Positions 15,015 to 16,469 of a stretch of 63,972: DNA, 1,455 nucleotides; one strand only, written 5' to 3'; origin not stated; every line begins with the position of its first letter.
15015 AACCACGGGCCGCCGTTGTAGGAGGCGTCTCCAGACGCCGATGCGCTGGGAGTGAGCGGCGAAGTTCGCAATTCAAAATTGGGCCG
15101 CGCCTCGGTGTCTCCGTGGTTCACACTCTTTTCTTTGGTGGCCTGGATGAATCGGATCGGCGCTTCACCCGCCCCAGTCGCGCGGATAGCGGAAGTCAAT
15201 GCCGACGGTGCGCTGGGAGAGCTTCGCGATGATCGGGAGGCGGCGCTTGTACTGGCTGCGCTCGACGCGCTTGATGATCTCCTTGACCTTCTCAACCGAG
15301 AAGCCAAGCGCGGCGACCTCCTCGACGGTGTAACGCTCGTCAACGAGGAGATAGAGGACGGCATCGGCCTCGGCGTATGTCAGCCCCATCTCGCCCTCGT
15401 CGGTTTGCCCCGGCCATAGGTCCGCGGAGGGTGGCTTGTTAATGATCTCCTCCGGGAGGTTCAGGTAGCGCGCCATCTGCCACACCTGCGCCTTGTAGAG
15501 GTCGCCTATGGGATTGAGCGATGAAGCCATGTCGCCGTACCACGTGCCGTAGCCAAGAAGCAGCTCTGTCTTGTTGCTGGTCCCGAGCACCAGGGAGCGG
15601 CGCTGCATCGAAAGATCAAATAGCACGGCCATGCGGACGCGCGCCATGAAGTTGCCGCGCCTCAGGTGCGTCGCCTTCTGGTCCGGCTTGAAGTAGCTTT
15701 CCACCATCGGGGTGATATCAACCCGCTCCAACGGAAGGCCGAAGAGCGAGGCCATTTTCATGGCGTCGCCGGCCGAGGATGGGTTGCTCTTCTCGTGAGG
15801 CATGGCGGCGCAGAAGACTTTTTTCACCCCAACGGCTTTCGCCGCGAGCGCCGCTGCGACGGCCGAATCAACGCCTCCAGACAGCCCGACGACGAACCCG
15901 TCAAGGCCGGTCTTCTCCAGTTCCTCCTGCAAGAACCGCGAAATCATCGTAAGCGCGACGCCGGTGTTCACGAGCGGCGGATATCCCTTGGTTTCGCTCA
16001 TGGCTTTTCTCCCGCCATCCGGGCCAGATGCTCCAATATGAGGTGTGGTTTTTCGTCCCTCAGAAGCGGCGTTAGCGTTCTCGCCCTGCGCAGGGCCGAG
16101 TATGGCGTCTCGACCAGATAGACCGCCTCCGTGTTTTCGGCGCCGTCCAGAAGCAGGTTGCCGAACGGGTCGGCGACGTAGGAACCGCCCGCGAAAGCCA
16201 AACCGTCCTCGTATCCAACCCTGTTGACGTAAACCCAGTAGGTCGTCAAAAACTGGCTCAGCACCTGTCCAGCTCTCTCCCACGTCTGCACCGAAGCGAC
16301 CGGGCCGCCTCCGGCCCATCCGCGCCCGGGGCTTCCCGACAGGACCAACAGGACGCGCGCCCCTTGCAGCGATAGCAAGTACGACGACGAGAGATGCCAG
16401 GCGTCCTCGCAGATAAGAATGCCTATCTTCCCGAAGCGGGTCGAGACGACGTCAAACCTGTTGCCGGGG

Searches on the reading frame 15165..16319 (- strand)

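Call 38: search_protein_families(library=pfam, proteins=[window:15165-16319:-], max_evalue=0.001)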
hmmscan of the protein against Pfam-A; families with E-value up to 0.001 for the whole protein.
window:15165-16319:- (384 aa): 2 families
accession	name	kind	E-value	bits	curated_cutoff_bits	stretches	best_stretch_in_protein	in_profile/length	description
PF02540.23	NAD_synthase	-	2e-78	263.3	21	1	125-362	4-242/242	NAD synthase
PF03054.22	tRNA_Me_trans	-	4.2e-06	27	20.6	1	143-202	4-72/202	tRNA methyl transferase HUP domain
